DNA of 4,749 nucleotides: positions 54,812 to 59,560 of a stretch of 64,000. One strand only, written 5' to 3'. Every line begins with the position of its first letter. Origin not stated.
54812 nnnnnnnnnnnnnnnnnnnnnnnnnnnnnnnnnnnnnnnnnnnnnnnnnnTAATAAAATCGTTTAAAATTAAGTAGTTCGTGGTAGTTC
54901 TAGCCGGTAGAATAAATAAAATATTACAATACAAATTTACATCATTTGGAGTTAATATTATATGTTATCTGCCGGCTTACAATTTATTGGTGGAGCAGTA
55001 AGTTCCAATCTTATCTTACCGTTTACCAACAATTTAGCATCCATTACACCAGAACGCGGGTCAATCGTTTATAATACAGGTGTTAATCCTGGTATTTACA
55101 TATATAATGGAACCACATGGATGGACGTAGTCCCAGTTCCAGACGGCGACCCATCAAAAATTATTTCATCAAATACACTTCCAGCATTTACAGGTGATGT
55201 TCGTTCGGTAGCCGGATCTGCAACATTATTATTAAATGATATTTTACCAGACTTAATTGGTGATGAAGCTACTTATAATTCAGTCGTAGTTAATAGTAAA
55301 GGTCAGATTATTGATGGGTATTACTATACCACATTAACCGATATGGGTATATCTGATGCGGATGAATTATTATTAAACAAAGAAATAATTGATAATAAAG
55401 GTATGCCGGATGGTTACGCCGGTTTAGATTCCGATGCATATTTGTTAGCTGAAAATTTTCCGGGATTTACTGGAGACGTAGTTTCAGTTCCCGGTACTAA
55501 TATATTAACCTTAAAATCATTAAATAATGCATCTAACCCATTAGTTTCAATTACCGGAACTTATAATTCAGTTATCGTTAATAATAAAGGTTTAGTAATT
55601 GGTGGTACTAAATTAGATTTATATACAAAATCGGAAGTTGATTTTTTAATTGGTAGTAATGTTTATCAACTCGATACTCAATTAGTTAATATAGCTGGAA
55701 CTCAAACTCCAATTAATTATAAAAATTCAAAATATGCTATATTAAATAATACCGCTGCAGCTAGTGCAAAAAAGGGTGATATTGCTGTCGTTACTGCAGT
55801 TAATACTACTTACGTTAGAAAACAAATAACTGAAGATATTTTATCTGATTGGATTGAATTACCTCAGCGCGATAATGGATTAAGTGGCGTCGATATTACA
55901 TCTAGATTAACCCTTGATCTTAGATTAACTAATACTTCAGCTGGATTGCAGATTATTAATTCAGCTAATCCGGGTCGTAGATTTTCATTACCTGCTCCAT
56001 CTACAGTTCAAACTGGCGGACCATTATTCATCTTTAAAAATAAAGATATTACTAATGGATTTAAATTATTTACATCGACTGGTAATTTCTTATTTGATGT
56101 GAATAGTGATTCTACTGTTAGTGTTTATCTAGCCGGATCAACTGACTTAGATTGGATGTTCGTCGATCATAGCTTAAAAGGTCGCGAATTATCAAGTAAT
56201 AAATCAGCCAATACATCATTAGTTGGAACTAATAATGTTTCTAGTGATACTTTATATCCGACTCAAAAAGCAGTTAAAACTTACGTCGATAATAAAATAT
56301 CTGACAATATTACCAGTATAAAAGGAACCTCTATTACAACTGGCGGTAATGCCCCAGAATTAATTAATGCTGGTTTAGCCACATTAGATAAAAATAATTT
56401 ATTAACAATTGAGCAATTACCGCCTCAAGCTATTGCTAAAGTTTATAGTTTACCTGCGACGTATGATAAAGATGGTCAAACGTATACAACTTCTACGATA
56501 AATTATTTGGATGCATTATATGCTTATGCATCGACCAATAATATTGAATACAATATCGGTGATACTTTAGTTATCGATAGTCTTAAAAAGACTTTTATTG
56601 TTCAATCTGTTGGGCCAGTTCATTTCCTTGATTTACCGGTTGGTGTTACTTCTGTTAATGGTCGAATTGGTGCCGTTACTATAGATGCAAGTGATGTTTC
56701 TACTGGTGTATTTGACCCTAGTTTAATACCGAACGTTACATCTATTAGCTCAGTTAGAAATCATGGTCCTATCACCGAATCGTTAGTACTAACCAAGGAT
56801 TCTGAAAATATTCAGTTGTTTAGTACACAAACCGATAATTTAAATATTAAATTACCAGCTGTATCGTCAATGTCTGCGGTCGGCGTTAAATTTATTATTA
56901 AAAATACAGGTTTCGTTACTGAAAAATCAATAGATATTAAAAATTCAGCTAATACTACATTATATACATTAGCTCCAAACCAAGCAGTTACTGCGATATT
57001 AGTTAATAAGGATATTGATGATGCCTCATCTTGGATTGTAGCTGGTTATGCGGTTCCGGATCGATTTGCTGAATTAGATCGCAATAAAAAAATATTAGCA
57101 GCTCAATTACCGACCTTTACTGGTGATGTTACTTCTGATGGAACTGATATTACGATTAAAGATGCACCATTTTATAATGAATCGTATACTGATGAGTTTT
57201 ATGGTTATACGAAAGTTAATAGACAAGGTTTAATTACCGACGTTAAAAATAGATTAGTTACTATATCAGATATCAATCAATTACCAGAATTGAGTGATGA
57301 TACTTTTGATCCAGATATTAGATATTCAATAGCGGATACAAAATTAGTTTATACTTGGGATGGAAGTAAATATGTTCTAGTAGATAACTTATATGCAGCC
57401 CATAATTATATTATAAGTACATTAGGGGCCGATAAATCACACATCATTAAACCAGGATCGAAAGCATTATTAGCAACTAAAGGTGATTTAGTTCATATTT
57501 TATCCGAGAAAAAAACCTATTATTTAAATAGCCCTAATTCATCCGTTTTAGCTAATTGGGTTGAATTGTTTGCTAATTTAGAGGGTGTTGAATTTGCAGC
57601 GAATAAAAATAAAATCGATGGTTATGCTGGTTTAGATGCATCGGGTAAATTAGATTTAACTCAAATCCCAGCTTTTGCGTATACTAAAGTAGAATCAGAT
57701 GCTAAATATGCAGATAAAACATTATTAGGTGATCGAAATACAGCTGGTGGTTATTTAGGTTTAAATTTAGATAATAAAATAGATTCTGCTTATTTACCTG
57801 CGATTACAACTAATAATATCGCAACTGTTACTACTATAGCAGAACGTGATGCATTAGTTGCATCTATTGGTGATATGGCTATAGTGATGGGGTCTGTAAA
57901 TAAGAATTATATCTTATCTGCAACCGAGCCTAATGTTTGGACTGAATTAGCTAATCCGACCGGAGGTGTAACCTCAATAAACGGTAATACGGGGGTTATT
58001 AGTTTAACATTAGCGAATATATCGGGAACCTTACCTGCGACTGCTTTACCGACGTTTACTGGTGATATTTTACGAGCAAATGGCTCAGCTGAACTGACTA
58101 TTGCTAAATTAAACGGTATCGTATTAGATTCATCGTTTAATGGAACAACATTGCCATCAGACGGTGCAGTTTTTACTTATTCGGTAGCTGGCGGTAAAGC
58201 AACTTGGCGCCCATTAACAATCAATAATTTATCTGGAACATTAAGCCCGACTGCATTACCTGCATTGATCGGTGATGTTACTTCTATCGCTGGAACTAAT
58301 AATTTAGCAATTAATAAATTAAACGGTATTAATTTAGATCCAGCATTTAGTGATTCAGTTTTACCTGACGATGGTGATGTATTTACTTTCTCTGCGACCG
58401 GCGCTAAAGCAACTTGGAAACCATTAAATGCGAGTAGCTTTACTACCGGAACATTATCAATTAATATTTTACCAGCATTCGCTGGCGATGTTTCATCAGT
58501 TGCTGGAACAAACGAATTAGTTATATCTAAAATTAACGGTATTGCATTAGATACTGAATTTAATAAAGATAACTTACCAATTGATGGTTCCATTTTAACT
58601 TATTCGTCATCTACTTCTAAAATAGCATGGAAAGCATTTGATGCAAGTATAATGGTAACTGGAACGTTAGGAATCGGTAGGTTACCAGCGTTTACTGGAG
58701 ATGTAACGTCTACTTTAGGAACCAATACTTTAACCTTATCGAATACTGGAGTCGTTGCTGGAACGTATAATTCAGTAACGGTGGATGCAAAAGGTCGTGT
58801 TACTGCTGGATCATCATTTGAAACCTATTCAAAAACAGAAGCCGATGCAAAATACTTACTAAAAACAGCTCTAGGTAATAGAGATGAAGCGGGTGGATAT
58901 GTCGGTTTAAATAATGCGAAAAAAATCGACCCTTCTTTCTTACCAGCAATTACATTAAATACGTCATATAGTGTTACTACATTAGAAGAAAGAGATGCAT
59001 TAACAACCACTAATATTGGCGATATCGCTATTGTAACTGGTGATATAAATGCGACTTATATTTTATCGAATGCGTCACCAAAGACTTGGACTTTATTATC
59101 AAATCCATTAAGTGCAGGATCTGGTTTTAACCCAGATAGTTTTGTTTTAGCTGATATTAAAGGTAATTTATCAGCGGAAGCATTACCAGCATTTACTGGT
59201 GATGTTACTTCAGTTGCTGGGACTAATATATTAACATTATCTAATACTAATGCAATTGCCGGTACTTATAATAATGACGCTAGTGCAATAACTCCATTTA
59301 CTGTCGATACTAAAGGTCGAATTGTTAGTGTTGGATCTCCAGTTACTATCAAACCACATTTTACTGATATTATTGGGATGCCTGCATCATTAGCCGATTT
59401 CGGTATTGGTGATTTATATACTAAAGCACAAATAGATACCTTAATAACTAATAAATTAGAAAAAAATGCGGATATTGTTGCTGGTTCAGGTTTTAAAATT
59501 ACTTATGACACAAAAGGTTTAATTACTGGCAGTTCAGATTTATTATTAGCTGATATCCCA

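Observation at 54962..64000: Giant fibre gene (>9 kb, still open) built by nested tandem duplications; conserved PLAHTH motif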

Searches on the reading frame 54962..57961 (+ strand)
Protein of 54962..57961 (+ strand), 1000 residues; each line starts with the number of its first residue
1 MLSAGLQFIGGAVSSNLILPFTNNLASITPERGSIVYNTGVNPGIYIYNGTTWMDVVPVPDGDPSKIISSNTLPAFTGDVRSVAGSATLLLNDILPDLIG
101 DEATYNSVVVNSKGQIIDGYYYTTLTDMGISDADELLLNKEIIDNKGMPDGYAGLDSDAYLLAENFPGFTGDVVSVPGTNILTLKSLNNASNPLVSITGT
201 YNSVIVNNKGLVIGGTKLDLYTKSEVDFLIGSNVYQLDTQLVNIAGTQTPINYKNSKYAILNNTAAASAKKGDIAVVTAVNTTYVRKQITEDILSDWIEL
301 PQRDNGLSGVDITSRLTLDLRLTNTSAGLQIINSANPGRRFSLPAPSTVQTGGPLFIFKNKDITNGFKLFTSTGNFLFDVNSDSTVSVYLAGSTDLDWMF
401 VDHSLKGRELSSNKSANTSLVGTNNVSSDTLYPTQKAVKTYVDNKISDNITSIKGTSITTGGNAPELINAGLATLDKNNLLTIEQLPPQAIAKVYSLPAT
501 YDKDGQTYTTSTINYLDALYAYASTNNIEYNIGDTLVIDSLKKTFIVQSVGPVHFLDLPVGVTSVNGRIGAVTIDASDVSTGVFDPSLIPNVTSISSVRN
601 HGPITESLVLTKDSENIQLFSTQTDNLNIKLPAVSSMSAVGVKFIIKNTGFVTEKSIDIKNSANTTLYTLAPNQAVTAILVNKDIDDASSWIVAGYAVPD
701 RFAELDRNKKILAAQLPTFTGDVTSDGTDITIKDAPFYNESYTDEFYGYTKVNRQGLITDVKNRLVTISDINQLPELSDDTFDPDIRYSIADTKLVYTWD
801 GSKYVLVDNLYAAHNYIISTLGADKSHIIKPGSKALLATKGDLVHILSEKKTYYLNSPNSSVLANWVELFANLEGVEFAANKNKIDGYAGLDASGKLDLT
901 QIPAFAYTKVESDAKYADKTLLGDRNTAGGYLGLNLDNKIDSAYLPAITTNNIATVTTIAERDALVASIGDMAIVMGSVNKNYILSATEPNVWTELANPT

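Call 37: search_dna_similar(query=window:54962-57961:+, collection=phages, mode=protein, max_rows=25, max_evalue=0.001)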
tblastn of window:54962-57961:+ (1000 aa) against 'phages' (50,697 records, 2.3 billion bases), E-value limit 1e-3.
No match.

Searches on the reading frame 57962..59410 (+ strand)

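Call 69: search_protein_families(library=pfam, proteins=[window:57962-59410:+], max_evalue=1)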
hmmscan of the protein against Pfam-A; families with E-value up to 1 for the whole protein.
window:57962-59410:+ (483 aa): 2 families
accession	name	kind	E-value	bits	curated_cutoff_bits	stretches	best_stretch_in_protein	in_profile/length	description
PF22792.1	DUF7012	-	0.0054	17.2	27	0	93-112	17-36/62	Domain of unknown function (DUF7012)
PF22544.2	HYDIN_VesB_CFA65-like_Ig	-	0.1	13.3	25.5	0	421-467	22-70/100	HYDIN/CFA65/VesB-like, Ig-like domain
